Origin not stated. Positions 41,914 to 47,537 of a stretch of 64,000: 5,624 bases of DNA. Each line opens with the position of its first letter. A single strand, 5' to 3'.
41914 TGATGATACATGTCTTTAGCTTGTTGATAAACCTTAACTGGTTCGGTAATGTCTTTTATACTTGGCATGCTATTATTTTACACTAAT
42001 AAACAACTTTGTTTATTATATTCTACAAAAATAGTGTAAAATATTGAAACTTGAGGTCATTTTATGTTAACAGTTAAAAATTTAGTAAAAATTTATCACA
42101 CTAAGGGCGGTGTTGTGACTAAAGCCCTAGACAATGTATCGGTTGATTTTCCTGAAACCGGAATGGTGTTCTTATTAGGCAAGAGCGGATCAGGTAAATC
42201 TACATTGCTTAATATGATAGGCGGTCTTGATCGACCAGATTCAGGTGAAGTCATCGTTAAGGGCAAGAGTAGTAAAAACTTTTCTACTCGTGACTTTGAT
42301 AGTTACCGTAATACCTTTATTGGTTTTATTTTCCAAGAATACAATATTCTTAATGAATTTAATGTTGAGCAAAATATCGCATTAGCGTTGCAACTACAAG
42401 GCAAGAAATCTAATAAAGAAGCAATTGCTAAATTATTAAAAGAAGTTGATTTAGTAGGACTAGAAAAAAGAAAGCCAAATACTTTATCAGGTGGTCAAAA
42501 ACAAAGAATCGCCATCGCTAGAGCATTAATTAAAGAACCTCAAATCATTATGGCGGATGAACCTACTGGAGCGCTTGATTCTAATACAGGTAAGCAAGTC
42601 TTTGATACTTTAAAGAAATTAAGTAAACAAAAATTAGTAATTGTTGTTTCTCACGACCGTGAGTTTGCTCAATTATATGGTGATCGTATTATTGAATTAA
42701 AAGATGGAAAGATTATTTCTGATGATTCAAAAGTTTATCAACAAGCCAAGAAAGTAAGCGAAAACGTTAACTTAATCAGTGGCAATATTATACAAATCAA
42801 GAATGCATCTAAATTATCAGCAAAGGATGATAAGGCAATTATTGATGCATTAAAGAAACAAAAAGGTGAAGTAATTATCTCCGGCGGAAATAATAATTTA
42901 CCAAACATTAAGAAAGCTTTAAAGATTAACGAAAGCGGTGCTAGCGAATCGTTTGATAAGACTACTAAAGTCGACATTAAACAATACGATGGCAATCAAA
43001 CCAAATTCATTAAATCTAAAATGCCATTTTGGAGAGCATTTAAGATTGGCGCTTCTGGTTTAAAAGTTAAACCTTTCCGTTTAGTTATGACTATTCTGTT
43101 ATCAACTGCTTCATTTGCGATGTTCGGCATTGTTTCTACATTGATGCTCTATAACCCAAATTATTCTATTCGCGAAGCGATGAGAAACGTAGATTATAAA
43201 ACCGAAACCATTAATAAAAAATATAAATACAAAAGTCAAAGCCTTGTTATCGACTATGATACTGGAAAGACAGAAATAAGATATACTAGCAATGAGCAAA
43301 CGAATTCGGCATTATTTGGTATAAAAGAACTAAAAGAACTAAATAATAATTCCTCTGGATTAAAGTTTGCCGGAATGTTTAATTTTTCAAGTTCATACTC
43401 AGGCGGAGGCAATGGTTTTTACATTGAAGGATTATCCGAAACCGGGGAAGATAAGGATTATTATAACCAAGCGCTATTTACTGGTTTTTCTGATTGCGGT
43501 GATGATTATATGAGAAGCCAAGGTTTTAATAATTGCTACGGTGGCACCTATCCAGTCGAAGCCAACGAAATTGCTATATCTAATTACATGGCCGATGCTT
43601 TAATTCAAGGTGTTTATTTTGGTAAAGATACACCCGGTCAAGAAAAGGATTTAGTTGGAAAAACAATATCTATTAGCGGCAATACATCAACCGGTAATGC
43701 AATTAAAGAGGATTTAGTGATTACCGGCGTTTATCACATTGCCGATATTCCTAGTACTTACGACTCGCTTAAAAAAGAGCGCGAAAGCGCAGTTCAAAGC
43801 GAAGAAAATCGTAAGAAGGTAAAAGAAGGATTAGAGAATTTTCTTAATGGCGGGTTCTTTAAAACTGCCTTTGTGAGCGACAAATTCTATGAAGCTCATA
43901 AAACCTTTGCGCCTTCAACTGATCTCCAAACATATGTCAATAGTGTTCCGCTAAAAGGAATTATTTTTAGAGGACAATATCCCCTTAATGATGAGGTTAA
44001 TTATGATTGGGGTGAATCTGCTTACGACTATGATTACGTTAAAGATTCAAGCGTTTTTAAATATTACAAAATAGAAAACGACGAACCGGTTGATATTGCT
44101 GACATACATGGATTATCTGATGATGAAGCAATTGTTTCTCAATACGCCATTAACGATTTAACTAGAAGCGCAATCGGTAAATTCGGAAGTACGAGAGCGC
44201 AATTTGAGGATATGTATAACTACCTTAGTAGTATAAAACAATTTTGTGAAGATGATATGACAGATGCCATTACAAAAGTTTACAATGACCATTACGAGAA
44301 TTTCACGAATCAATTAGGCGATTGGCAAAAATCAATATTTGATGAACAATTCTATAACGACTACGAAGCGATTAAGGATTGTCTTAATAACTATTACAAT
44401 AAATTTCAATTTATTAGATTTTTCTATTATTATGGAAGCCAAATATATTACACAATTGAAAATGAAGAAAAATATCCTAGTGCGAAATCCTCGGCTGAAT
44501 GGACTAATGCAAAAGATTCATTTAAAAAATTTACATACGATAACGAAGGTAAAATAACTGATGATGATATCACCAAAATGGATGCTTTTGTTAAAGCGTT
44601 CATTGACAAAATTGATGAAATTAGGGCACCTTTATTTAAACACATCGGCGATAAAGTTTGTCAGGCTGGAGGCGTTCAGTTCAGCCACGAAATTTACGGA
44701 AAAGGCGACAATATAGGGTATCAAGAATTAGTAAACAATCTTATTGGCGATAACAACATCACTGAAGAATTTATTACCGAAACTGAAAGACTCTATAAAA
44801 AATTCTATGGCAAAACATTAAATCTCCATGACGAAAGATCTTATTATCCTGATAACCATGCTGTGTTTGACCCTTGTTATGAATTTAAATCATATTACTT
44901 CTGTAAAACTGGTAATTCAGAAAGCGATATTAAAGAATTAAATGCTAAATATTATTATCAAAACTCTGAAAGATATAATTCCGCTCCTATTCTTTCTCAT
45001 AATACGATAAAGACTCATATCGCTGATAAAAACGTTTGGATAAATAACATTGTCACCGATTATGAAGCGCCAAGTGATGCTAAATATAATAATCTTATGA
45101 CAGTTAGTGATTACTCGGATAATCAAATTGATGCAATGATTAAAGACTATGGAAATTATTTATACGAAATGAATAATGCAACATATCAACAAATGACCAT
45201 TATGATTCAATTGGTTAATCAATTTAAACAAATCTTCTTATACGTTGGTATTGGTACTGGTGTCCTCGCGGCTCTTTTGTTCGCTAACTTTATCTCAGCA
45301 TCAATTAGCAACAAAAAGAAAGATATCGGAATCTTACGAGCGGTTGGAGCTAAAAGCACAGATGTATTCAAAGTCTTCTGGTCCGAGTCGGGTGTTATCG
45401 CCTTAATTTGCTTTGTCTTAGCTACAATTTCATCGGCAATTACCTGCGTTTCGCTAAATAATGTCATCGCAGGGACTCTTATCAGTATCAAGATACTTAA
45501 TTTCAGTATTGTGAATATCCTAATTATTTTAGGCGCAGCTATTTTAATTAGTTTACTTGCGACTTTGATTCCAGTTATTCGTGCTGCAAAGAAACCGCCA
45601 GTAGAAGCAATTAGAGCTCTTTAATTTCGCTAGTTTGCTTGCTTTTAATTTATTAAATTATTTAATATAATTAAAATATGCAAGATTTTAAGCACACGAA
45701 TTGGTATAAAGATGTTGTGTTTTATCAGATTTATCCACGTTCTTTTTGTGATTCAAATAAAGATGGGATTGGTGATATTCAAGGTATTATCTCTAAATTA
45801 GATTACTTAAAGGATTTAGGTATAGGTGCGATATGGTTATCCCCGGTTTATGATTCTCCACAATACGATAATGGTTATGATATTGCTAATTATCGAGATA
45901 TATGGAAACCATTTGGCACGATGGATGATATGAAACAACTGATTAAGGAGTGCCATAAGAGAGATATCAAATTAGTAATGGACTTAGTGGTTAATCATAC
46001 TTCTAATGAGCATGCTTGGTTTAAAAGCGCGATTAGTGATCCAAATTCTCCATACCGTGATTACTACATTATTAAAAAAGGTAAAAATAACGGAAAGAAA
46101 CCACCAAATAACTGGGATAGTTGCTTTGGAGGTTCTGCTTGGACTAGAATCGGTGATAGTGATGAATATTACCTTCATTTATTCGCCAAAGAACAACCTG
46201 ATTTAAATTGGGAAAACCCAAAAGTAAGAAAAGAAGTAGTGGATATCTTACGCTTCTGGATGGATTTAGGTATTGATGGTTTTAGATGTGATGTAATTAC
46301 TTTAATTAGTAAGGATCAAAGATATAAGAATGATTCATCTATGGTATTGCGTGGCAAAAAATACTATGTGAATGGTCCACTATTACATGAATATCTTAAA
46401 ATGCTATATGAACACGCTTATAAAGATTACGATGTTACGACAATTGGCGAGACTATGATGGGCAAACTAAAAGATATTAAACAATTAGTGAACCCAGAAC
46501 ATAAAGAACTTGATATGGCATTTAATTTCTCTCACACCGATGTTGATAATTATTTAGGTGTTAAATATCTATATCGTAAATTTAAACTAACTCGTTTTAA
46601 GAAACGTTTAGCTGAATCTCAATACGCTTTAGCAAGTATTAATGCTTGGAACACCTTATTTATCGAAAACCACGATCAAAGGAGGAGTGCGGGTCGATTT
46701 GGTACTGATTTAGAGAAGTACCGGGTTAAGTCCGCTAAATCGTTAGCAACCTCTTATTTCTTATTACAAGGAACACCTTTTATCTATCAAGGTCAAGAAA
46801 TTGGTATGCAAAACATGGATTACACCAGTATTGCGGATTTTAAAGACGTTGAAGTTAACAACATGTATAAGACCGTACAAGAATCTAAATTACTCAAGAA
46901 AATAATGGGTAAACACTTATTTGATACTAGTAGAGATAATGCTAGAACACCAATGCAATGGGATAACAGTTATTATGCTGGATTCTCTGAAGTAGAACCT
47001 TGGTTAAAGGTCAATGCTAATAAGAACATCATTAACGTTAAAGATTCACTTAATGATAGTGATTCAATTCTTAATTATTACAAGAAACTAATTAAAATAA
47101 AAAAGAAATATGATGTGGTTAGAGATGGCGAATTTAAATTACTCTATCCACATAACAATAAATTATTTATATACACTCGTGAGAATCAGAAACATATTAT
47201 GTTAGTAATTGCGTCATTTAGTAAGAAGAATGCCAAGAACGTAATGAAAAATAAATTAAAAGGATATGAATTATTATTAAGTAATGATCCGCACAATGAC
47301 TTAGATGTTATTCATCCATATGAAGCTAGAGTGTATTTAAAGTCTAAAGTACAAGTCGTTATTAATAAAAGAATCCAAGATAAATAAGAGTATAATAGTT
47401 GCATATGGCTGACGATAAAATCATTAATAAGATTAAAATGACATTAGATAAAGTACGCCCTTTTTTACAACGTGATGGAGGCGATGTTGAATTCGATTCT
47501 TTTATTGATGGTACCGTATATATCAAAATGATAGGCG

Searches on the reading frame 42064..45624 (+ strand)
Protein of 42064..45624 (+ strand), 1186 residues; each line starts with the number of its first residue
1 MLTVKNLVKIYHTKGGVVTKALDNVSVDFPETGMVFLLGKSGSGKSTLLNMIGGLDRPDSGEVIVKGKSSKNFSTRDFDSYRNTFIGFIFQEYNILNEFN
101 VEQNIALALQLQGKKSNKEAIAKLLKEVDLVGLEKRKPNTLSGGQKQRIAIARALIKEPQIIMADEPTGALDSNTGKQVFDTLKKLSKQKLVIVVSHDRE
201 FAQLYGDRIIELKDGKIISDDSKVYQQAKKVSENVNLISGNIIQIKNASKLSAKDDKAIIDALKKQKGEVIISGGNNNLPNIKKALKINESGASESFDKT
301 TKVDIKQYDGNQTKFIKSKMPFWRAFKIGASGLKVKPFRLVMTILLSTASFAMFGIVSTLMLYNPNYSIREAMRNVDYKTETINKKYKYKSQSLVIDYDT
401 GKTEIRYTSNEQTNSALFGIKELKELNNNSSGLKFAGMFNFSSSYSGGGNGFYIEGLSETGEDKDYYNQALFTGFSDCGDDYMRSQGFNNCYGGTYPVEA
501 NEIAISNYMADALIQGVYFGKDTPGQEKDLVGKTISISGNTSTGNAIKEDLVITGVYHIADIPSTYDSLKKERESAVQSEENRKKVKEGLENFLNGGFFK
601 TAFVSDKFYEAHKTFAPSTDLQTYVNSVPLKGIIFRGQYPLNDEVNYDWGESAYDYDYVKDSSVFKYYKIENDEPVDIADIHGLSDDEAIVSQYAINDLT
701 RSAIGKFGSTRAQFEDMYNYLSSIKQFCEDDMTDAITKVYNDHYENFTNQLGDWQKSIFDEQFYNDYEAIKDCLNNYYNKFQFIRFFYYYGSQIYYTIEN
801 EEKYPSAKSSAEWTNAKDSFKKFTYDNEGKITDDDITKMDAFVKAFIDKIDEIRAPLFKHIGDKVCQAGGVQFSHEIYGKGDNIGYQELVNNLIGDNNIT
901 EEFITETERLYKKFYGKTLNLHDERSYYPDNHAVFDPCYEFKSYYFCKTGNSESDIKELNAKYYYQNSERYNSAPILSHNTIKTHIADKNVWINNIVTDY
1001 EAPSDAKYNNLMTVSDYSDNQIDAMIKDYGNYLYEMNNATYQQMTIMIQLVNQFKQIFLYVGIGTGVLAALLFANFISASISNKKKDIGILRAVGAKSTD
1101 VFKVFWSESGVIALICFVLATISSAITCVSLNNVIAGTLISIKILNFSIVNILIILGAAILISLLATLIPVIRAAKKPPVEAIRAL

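Call 40: search_protein_families(library=pfam, proteins=[window:42064-45624:+], max_evalue=0.001)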
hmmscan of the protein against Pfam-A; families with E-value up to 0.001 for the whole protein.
window:42064-45624:+ (1186 aa): 4 families
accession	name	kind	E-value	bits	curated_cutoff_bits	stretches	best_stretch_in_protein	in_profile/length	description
PF00005.33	ABC_tran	-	7.6e-33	114.4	25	1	22-168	1-136/137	ABC transporter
PF02687.27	FtsX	-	2.2e-16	60.4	25.5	1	1065-1179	7-120/120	FtsX-like permease C-terminal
PF02463.25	SMC_N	-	6.2e-09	36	40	1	31-209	23-208/220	RecF/RecN/SMC N terminal domain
PF13555.12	AAA_29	-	0.00016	21.8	27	1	23-49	13-39/61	P-loop containing region of AAA domain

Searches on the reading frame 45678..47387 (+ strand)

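Call 40: search_protein_families(library=pfam, proteins=[window:45678-47387:+], max_evalue=0.001)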
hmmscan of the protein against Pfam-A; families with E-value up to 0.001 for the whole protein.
window:45678-47387:+ (569 aa): 2 families
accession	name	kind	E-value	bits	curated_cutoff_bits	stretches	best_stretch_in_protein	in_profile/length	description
PF00128.31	Alpha-amylase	-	4.6e-152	507.8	22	1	17-484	1-446/446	Alpha amylase, catalytic domain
PF16657.11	Malt_amylase_C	-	0.00024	21.5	27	1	484-520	1-37/75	Maltogenic Amylase, C-terminal domain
